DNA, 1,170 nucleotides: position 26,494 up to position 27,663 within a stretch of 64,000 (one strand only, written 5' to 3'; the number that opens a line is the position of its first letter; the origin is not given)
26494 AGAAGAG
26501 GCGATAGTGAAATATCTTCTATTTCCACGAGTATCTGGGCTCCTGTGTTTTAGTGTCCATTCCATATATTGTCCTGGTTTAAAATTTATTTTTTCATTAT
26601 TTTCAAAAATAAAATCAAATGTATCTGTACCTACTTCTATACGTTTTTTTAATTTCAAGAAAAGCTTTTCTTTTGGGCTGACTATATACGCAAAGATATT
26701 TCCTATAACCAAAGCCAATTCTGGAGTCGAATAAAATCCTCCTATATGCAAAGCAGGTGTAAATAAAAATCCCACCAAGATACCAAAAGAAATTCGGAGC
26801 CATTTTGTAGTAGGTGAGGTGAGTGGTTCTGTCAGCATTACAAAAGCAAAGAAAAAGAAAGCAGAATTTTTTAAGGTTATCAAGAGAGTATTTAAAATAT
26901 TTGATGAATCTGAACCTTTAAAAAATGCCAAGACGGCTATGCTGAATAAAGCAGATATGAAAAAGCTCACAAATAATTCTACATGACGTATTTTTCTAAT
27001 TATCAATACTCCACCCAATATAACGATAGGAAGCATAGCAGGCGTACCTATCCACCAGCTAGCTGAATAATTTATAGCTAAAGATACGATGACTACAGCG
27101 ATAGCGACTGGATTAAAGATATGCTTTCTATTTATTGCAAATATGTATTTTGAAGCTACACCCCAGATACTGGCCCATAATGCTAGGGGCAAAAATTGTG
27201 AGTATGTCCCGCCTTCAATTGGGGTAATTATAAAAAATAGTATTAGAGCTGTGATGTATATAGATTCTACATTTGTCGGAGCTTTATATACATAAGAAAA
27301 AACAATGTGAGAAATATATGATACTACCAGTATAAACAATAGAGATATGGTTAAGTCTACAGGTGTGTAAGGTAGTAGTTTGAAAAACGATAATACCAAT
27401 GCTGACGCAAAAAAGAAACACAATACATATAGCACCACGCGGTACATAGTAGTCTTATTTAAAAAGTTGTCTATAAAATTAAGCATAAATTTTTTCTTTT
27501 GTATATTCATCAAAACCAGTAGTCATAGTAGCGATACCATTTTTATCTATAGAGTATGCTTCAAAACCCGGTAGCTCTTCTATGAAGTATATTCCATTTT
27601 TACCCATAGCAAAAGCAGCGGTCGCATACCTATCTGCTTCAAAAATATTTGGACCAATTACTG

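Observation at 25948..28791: Tightly coupled FMN-binding protein / ApbE / membrane FAD-NAD(P) oxidoreductase operon: candidate extracytoplasmic flavin-based electron transfer module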

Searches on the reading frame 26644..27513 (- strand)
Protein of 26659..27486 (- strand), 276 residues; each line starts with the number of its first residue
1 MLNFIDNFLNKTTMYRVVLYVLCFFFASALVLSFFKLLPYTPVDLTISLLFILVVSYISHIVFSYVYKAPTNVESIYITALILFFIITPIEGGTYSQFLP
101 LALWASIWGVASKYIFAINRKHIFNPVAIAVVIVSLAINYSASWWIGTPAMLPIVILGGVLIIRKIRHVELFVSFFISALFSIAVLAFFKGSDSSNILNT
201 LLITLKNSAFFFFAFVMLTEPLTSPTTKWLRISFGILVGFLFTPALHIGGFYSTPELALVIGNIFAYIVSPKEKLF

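Call 37: search_solved_structures(query=A3, max_evalue=1, show_alignments=4)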
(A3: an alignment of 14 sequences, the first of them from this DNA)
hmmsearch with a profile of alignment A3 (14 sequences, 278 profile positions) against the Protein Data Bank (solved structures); distinct sequences matched with E-value up to 1: 4.
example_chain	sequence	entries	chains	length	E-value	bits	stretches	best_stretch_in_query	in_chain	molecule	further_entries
8ahx_D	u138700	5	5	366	2.7e-05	27.2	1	154-263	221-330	Ion-translocating oxidoreductase complex subunit D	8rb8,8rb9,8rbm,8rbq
9lrr_B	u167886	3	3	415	0.23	14.4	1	161-264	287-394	Na(+)-translocating NADH-quinone reductase subunit B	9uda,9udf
9ud3_B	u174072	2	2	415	0.34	13.8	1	161-264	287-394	Na(+)-translocating NADH-quinone reductase subunit B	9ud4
7xk3_B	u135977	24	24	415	0.34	13.8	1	161-264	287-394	Na(+)-translocating NADH-quinone reductase subunit B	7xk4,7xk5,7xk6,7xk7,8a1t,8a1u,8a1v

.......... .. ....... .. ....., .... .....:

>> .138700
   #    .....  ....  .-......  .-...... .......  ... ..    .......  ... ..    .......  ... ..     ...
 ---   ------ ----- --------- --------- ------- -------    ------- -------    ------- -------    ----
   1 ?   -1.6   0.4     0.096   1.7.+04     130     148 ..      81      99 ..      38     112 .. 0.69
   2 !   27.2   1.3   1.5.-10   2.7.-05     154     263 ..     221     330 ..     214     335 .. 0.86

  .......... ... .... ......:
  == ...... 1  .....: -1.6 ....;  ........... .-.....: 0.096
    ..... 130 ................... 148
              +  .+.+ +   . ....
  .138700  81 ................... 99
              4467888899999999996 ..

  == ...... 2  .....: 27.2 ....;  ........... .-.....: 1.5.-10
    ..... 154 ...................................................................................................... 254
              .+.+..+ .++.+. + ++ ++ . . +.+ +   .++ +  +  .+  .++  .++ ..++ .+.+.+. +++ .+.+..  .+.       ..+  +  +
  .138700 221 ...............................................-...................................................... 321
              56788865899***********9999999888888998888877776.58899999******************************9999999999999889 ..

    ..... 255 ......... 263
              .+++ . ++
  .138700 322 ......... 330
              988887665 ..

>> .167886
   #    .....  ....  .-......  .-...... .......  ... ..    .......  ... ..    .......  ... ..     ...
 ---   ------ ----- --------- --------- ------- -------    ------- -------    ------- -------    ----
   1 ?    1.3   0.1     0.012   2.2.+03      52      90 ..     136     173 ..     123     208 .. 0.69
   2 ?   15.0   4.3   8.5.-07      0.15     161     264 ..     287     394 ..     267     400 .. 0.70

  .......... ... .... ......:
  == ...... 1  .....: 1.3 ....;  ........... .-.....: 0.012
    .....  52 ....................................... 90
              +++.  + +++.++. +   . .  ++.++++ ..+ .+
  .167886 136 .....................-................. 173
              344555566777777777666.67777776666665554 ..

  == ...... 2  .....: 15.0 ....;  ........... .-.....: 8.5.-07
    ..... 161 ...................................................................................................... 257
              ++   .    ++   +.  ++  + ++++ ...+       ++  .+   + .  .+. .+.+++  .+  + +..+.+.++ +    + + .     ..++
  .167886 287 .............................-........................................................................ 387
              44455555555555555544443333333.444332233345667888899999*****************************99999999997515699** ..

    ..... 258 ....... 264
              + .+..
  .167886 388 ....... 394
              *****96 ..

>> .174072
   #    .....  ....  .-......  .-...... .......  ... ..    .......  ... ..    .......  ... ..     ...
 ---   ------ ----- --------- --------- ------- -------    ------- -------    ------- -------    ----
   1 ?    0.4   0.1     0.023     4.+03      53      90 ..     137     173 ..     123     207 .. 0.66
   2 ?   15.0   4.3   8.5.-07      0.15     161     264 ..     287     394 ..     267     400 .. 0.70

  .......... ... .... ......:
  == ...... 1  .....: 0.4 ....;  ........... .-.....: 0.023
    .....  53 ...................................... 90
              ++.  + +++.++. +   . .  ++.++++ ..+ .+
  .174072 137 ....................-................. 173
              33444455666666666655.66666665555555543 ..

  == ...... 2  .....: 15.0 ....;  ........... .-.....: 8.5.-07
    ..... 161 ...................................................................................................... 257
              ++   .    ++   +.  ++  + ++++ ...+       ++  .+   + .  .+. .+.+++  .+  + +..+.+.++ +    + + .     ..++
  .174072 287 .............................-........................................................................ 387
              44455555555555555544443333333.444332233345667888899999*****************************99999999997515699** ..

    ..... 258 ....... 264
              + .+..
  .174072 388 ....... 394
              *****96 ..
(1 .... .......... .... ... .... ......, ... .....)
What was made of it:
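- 26674..27486 (-): Membrane domain (aa 10-280) with about 10 helices and an NqrB/RnfD fold. It is shortened in the region that carries the flavinylated Thr in NqrB/RnfD. Conserved motifs: NxES, KHxFNPA, (S)A(S/T)WW, TEPxTxP, TPE. Profile hit to RnfD E 2.7e-5: call 37.
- This domain lacks about 50-60 residues found in NqrB/RnfD (call 37).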

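Call 74: search_protein_representatives(protein=window:26659-27486:-)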
Query: 276 residues. Proteins with E-value up to 0.001 (for the whole library): 1257; up to 1e-10: 719; up to 1e-30: 331. The best 150 are listed.
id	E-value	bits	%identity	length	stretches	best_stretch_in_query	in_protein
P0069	9.3e-104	363.6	100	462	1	99-276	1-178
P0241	3.3e-79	283.1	51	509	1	1-275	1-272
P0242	7.9e-75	268.7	51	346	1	2-275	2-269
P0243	1.8e-70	254.4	49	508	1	3-275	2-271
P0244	5.5e-70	252.8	51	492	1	1-275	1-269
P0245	5.6e-70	252.8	51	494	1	14-275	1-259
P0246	3.9e-64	233.7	49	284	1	1-273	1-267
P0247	5.2e-64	233.2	46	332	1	1-275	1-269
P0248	9.3e-62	225.9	47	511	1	1-275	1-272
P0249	8.2e-61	222.8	49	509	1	2-276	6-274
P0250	2.0e-60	221.5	46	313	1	1-274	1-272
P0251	6.3e-60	219.9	44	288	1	2-274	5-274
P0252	6.9e-60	219.7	45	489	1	3-274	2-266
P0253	7.6e-60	219.6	46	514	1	2-272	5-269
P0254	4.7e-59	217.0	44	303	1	1-273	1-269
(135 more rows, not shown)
